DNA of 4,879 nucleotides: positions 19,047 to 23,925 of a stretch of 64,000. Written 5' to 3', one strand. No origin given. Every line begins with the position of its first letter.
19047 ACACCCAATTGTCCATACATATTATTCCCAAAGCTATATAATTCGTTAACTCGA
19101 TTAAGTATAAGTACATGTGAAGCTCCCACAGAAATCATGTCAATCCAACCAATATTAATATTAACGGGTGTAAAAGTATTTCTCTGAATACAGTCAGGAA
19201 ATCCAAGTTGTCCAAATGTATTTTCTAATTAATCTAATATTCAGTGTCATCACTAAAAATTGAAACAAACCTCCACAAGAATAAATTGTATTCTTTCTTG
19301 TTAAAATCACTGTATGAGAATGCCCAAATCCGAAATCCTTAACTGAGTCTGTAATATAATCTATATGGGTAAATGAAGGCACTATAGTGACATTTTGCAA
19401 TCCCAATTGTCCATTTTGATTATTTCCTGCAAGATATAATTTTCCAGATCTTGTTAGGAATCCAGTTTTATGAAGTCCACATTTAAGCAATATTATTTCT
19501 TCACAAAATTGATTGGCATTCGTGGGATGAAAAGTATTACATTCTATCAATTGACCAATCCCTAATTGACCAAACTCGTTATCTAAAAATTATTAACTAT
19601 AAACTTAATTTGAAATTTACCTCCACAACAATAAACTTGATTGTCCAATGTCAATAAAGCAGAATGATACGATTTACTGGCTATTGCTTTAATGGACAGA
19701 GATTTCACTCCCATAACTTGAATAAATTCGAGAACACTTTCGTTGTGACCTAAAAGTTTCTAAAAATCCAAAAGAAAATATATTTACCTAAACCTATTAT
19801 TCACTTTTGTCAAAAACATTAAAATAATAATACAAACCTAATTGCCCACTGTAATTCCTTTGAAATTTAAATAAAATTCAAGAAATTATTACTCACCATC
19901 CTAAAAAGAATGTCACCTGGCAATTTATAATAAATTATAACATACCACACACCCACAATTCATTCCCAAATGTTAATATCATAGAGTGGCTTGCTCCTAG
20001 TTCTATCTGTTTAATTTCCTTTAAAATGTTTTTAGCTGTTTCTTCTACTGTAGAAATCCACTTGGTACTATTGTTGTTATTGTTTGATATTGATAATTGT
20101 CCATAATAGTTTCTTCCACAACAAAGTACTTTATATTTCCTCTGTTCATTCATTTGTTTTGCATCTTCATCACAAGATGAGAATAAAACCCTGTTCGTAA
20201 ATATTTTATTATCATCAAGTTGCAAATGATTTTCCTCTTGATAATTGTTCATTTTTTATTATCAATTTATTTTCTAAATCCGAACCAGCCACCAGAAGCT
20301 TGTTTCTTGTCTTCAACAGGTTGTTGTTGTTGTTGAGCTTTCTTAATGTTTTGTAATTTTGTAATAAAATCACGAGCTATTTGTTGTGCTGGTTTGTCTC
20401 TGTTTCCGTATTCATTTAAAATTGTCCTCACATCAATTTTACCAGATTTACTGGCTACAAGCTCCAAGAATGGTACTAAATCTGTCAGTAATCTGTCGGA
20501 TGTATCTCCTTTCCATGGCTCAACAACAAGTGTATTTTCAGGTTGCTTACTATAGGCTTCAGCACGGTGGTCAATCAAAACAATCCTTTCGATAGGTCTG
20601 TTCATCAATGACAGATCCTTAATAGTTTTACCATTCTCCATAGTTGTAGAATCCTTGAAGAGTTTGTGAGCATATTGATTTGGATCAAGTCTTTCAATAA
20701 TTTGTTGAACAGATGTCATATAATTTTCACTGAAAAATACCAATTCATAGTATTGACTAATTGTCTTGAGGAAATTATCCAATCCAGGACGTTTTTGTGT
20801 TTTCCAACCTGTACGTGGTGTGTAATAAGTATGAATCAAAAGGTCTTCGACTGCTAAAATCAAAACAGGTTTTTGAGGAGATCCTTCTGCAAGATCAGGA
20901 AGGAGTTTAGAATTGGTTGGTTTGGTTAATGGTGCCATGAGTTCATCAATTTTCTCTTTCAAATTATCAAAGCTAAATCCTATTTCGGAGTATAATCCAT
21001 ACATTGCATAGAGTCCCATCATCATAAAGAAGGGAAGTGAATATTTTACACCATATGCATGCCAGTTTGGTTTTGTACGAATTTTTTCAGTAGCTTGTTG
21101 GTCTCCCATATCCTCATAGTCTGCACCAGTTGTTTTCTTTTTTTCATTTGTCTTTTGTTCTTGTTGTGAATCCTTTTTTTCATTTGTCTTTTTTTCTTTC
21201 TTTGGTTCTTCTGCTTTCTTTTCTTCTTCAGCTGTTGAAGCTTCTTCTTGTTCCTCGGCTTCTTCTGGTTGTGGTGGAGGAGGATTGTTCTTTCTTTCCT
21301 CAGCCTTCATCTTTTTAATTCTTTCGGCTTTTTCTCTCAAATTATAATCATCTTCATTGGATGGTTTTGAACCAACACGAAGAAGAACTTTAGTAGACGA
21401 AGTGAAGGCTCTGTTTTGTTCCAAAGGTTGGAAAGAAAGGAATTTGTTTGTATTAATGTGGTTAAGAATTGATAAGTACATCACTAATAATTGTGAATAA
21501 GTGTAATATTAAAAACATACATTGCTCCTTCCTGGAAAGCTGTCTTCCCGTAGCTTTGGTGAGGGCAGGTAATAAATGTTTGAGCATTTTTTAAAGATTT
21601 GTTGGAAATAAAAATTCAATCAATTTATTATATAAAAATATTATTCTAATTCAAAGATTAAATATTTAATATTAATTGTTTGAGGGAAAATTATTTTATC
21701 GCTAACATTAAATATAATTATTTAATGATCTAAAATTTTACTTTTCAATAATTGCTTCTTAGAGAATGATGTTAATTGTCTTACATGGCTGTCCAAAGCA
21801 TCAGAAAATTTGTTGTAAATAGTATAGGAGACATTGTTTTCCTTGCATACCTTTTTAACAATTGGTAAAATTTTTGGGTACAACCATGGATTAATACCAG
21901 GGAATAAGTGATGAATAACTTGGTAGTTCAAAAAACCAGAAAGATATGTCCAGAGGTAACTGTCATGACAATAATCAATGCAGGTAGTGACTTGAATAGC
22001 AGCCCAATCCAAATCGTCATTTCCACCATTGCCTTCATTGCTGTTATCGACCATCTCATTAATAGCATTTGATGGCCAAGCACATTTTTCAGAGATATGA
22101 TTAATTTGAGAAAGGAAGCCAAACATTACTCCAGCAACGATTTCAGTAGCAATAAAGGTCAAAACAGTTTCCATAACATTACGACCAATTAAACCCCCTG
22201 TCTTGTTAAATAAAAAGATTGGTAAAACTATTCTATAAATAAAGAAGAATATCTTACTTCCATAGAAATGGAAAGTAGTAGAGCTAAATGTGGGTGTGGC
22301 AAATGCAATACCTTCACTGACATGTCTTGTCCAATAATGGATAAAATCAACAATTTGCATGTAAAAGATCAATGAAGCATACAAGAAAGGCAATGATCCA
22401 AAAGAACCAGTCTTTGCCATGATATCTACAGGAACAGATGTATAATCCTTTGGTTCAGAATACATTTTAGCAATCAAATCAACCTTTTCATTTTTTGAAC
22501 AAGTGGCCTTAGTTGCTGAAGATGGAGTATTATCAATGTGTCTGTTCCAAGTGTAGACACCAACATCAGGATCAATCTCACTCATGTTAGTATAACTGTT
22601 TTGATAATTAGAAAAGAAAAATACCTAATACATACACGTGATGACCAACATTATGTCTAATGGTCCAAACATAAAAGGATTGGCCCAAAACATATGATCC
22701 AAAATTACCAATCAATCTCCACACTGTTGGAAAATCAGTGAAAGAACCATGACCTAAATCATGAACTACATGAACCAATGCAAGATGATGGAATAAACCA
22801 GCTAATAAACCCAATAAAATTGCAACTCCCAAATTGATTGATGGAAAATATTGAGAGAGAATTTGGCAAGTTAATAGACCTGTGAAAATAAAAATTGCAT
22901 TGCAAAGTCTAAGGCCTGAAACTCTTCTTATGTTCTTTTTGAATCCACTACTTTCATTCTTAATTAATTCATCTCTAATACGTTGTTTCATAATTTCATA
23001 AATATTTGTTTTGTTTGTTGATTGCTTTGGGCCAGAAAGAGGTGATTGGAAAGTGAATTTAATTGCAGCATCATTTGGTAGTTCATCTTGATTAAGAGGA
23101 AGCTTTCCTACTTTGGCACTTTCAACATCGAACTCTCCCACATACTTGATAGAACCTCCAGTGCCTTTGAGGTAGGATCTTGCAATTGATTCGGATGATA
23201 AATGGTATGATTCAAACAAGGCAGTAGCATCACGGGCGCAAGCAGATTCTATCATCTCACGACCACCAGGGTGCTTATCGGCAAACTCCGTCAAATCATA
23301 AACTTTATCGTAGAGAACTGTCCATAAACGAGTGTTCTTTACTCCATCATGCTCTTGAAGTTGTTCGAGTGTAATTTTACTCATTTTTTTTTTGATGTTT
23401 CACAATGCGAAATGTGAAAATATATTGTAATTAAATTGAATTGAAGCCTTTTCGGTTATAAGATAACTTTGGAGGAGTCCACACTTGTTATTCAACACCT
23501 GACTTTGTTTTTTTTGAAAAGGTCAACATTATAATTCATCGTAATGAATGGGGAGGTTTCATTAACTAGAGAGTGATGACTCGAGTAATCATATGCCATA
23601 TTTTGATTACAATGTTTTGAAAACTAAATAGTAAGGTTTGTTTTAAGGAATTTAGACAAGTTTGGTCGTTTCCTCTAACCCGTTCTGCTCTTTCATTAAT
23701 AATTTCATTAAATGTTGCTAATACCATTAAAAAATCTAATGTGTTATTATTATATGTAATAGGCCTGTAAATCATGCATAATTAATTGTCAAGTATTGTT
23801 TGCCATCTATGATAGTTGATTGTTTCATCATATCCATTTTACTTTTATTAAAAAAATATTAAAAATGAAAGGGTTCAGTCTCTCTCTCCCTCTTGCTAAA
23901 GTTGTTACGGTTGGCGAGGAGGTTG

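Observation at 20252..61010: Hyper-compact gene packing: nt-scale spacers, overlapping convergent stop codons, and a uniform 37-47 nt intron class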

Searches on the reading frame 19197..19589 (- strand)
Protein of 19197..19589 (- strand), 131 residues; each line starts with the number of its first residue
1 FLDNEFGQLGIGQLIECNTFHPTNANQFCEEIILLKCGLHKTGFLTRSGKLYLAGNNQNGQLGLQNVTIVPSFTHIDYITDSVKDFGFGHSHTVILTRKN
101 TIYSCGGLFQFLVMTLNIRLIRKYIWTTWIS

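Call 18: search_protein_families(library=pfam, proteins=[window:19197-19589:-], max_evalue=0.01)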
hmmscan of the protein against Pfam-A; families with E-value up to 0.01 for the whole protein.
window:19197-19589:- (131 aa): 3 families
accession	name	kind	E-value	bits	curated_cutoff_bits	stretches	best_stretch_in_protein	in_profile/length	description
PF25390.1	WD40_RLD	-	1.4e-15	58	150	1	3-106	221-323/363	RCC1-like domain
PF00415.24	RCC1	-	3.7e-10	40.6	21.7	1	48-96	1-50/50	Regulator of chromosome condensation (RCC1) repeat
PF13540.12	RCC1_2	-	1.4e-06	28.3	22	1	83-106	1-24/30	Regulator of chromosome condensation (RCC1) repeat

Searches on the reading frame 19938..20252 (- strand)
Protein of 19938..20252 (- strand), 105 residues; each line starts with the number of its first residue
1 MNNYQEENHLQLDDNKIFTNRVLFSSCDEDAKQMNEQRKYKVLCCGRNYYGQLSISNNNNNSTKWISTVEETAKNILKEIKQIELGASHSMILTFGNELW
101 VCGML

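Call 16: search_protein_families(library=pfam, proteins=[window:19938-20252:-], max_evalue=0.01)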
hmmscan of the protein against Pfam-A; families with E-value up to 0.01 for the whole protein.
window:19938-20252:- (105 aa): 3 families
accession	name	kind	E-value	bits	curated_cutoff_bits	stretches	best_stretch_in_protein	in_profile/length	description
PF13540.12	RCC1_2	-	8.9e-10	38.5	22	1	80-103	1-24/30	Regulator of chromosome condensation (RCC1) repeat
PF25390.1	WD40_RLD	-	1.8e-08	34.5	150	1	39-103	213-271/363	RCC1-like domain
PF00415.24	RCC1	-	0.0002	22.3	21.7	1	42-93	4-50/50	Regulator of chromosome condensation (RCC1) repeat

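Call 56: find_encoding_contigs(protein=window:19938-20252:-, flank=5000, max_places=6)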
Protein window:19938-20252:- (105 aa): no gene with exactly this product is on record in the collection.

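Call 63: search_protein_representatives(protein=window:19938-20252:-)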
Query: 105 residues. Proteins with E-value up to 0.001 (for the whole library): 1232; up to 1e-10: 169; up to 1e-30: 1. The best 150 are listed.
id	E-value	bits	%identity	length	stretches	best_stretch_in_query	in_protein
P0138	1.7e-33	131.3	41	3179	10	41-103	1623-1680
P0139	2.1e-29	118.1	38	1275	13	45-103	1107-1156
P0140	1.7e-24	102.4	35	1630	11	42-103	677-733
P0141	3.2e-24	101.5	31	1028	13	42-103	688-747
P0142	6.2e-24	100.5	35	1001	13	42-103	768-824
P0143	3.0e-23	98.3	35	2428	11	44-103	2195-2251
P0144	4.5e-23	97.8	38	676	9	38-103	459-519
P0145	4.6e-23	97.8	30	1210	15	38-98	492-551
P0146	4.7e-23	97.7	42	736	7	43-104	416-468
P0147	6.5e-23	97.3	36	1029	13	42-103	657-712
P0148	8.9e-23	96.8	34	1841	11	19-103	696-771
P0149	3.7e-22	94.9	66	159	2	43-104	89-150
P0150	3.2e-21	91.9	29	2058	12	37-99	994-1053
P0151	3.5e-21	91.7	33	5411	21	24-103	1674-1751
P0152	4.6e-21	91.4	33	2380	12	41-104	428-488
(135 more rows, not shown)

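Call 67: find_encoding_contigs(protein=P0149, flank=6000, max_places=4)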
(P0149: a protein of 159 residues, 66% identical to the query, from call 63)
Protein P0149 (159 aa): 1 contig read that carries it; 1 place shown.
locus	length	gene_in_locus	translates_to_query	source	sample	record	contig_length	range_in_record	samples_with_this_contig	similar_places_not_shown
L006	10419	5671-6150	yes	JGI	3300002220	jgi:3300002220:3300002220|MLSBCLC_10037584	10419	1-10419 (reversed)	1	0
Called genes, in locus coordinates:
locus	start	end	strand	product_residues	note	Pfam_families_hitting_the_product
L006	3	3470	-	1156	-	?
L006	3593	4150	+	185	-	-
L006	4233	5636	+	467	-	PF03031:NIF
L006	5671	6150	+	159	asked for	PF25390:WD40_RLD, PF13540:RCC1_2 (faint)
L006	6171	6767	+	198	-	-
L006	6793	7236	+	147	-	PF25390:WD40_RLD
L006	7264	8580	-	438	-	PF10494:Stk19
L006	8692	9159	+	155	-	-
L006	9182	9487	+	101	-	PF08389:Xpo1 (weak)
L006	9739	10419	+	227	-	?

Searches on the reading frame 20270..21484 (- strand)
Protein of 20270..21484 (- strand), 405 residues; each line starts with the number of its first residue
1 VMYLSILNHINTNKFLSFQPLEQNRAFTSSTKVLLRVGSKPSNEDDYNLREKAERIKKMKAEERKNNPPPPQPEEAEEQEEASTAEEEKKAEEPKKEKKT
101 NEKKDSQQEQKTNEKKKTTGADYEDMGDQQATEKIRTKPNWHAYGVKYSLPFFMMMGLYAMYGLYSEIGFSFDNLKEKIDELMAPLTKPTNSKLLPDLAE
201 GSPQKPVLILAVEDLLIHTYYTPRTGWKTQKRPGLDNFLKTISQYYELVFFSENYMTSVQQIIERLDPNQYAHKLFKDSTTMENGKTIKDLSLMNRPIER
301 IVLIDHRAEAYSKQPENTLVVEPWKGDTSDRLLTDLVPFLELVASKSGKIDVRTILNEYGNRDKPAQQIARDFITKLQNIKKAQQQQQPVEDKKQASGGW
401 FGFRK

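Call 16: search_protein_families(library=pfam, proteins=[window:20270-21484:-], max_evalue=0.01)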
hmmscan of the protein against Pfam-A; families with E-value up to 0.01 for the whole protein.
window:20270-21484:- (405 aa): 2 families
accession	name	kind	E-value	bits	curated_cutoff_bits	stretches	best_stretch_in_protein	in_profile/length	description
PF03031.24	NIF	-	3.6e-35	121.4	21.8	1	207-346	2-155/160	NLI interacting factor-like phosphatase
PF02724.19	CDC45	-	0.00053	18.8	34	1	53-129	119-204/624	CDC45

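Call 39: list_cluster_members(proteins=[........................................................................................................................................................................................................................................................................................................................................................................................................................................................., window:20270-21481:-, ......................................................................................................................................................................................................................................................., window:41808-42371:+, window:38168-40426:+, window:26345-26944:+, window:35103-35468:-, window:51895-53376:-, window:61008-63992:-, window:46851-47201:-])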
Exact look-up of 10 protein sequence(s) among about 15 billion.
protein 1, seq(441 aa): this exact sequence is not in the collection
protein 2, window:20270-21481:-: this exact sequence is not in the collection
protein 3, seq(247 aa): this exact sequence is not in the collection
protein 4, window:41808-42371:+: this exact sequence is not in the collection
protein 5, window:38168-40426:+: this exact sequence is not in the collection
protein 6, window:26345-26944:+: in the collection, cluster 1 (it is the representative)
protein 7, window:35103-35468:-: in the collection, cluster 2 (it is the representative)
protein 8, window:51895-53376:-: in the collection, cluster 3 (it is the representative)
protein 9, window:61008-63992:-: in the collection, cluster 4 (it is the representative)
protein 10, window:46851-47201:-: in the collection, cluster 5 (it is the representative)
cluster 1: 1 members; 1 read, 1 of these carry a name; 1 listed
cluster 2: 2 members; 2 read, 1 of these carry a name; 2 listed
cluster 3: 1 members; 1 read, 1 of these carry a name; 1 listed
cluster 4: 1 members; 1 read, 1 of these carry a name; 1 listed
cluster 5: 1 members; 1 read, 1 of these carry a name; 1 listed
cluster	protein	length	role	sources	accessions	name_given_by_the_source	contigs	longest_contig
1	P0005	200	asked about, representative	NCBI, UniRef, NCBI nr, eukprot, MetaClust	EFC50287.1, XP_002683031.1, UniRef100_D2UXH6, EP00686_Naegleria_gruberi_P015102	hypothetical protein NAEGRDRAFT_56420 [Naegleria gruberi] | Uncharacterized protein n=1 Tax=Naegleria gruberi TaxID=5762 RepID=D2UXH6_NAEGR | uncharacterized protein NAEGRDRAFT_56420 [Naegleria gruberi]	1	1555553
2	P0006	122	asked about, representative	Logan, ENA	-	-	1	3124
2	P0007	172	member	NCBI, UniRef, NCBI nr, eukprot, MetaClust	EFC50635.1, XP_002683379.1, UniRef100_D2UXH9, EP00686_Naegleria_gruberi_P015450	predicted protein [Naegleria gruberi] | Predicted protein n=1 Tax=Naegleria gruberi TaxID=5762 RepID=D2UXH9_NAEGR | uncharacterized protein NAEGRDRAFT_77677 [Naegleria gruberi]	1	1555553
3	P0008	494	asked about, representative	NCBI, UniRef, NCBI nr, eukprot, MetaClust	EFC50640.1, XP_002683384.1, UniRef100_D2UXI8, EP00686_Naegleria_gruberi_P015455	predicted protein [Naegleria gruberi] | Predicted protein n=1 Tax=Naegleria gruberi TaxID=5762 RepID=D2UXI8_NAEGR | uncharacterized protein NAEGRDRAFT_44954 [Naegleria gruberi]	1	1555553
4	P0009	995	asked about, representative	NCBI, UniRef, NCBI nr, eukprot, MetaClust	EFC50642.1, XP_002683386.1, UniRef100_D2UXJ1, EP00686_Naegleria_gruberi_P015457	phosphatidylinositol-4-phosphate 5-kinase [Naegleria gruberi] | Phosphatidylinositol-4-phosphate 5-kinase n=1 Tax=Naegleria gruberi TaxID=5762 ... | XP_002683386.1 phosphatidylinositol-4-phosphate 5-kinase [Naegleria gruberi strain NEG-M]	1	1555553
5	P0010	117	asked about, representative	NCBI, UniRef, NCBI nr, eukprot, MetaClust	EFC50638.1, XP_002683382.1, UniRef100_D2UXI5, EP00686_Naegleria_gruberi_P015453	predicted protein [Naegleria gruberi] | Predicted protein n=1 Tax=Naegleria gruberi TaxID=5762 RepID=D2UXI5_NAEGR | uncharacterized protein NAEGRDRAFT_61136 [Naegleria gruberi]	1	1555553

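Call 57: find_encoding_contigs(protein=window:20270-21481:-, flank=5000, max_places=6)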
Protein window:20270-21481:- (404 aa): no gene with exactly this product is on record in the collection.

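Call 58: find_related_loci(query=window:20270-21481:-, collection=metagenome_contigs, flank=6000)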
Query window:20270-21481:- (404 aa) in metagenome_contigs; peptide patterns used: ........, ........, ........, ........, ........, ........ (x = any residue, [..] = any of these).
600 stretches matched a pattern, but none encodes a relative of the query by tblastn (E <= 1e-3).

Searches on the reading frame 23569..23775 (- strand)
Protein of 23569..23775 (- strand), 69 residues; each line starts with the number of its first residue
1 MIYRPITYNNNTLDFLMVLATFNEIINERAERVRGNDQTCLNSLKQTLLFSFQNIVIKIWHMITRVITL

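Call 87: search_protein_families(library=pfam, proteins=[window:23569-23775:-], max_evalue=0.01)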
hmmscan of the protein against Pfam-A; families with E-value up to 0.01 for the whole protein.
window:23569-23775:- (69 aa): 0 families
